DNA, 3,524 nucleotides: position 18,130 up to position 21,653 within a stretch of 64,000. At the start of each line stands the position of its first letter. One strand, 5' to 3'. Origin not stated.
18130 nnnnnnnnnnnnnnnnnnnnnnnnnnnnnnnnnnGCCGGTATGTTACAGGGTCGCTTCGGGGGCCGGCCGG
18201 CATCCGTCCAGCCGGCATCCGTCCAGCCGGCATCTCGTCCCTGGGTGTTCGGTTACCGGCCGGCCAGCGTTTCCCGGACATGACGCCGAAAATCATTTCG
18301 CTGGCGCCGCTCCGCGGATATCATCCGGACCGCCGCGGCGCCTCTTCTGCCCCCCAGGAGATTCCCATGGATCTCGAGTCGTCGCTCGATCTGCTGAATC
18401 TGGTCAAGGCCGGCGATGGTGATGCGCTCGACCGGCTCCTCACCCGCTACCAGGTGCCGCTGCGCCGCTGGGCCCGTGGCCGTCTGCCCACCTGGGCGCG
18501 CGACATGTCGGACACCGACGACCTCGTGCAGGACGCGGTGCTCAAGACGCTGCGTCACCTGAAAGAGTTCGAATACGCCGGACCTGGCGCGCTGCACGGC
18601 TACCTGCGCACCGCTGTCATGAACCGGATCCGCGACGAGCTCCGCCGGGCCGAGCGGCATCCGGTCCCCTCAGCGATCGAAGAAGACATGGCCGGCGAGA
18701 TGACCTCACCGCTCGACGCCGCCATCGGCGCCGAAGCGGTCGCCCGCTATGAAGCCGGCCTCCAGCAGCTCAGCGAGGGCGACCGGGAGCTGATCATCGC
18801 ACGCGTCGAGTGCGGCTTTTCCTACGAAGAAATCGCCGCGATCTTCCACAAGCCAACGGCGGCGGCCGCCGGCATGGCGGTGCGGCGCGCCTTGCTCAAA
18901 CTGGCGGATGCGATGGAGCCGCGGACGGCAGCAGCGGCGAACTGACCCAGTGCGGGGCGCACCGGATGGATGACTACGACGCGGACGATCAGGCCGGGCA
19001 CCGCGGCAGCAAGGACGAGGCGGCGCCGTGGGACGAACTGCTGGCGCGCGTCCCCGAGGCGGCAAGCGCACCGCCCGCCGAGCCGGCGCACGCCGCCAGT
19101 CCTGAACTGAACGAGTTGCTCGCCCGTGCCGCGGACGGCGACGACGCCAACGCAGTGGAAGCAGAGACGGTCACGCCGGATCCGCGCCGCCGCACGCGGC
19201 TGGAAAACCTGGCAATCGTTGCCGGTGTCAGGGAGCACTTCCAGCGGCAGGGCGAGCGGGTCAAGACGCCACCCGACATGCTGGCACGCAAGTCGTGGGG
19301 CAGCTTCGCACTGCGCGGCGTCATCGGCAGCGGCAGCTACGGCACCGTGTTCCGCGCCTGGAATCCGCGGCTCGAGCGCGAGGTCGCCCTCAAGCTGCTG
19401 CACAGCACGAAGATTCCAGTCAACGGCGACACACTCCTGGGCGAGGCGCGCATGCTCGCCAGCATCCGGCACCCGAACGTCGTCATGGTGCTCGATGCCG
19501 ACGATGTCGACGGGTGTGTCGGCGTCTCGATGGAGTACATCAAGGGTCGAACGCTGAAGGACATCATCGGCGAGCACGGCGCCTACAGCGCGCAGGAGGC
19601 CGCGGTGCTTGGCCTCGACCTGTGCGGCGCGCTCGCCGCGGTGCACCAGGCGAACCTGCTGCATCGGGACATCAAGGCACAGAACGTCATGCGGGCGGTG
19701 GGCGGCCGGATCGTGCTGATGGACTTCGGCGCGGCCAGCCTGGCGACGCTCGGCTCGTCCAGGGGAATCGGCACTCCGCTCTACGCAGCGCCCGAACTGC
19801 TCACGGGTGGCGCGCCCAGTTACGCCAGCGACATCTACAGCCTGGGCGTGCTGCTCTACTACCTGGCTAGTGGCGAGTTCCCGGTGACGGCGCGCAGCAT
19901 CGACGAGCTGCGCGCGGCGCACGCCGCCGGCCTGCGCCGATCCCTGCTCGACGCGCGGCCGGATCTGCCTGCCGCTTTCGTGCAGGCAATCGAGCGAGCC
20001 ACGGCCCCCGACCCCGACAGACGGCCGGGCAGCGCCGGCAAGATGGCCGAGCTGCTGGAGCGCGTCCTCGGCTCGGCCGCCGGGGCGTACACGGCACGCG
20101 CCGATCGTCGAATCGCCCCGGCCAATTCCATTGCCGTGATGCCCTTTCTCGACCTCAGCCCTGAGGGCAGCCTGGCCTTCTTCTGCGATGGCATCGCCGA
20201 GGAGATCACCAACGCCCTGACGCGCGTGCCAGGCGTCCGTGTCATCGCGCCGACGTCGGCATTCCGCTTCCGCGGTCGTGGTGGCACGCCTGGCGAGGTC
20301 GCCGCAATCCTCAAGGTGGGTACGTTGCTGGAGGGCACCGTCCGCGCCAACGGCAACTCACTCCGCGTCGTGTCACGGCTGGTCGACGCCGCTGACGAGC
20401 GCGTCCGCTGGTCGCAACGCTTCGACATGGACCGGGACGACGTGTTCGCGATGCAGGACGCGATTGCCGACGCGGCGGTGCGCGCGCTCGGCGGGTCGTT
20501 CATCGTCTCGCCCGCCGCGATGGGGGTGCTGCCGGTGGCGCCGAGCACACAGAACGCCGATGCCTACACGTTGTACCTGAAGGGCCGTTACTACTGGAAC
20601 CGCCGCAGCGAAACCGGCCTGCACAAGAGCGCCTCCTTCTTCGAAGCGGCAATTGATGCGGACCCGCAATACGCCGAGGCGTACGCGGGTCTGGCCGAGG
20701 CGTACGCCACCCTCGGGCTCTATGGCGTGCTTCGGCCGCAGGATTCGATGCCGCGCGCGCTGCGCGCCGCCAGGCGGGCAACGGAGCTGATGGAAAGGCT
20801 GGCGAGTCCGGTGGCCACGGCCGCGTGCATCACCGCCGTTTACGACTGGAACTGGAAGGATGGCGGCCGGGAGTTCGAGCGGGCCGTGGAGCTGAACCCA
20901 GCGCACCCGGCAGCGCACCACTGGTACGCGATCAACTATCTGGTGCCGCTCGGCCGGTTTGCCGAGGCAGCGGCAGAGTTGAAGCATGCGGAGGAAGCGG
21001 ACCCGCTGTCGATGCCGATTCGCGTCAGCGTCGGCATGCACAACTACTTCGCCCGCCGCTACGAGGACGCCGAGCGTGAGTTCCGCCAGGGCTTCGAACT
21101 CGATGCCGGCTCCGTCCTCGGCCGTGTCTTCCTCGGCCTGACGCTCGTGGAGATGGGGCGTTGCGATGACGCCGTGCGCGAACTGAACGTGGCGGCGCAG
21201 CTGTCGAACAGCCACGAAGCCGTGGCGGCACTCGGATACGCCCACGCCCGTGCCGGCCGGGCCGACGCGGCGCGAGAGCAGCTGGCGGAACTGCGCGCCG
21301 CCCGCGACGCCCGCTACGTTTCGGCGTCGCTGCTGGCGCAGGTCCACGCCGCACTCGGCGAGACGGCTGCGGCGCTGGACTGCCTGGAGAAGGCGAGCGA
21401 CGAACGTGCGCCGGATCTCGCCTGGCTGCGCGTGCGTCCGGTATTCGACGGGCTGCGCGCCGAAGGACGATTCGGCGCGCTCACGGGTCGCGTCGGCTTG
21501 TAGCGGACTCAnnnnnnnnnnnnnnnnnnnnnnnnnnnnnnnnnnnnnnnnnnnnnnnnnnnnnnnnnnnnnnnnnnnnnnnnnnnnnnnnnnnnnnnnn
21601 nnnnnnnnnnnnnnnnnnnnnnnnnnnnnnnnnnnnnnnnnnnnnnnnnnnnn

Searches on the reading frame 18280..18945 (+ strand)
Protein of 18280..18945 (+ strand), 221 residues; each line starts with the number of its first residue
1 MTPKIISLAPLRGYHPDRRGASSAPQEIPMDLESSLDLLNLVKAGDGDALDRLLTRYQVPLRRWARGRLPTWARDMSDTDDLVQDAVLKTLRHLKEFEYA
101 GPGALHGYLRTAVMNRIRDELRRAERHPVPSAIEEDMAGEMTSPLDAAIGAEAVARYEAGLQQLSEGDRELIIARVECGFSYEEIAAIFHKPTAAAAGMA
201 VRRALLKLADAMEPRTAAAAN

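Call 38: search_protein_families(library=pfam, proteins=[window:18280-18945:+], max_evalue=0.001)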
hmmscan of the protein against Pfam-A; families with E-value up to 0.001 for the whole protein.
window:18280-18945:+ (221 aa): 4 families
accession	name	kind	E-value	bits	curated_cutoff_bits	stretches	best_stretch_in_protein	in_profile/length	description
PF04542.20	Sigma70_r2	-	6.5e-11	42.3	24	1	53-126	1-70/71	Sigma-70 region 2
PF07638.17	Sigma70_ECF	-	3.4e-09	37.3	21.1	1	37-190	6-162/185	ECF sigma factor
PF08281.18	Sigma70_r4_2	-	5.1e-07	29.7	25.7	1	160-195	7-42/54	Sigma-70, region 4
PF04545.22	Sigma70_r4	-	0.00086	19.2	24.1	0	161-193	2-34/50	Sigma-70, region 4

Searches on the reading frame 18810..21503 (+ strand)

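Call 8: search_protein_families(library=pfam, proteins=[window:18810-21503:+], max_evalue=0.01)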
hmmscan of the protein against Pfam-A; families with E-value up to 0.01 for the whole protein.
window:18810-21503:+ (897 aa): 9 families
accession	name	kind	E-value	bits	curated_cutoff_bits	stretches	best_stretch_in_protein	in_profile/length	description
PF00069.31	Pkinase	-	6.8e-40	137.6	31.7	1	169-407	4-253/263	Protein kinase domain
PF07714.23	PK_Tyr_Ser-Thr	-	3.3e-25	89.3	23.1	1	170-407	5-250/258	Protein tyrosine and serine/threonine kinase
PF14559.12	TPR_19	-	1.1e-11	45.3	25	1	608-636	11-39/68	Tetratricopeptide repeat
PF13414.12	TPR_11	-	1.2e-05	25.4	26.8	1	612-636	18-42/42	TPR repeat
PF13428.12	TPR_14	-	0.00014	22.7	23.5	0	841-872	6-38/44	Tetratricopeptide repeat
PF13431.12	TPR_17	-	0.00043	20.8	24.4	0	610-636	1-27/34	Tetratricopeptide repeat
PF12895.13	ANAPC3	-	0.00049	20.8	27.2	0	796-862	17-82/82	Anaphase-promoting complex, cyclosome, subunit 3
PF25062.1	ARM_TT21_N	-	0.00087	19.5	40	0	772-864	30-128/222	Tetratricopeptide repeat protein 21 N-terminal ARM repeat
PF03109.22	ABC1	-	0.0073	15.9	22.9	0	241-309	147-214/244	ABC1 atypical kinase-like domain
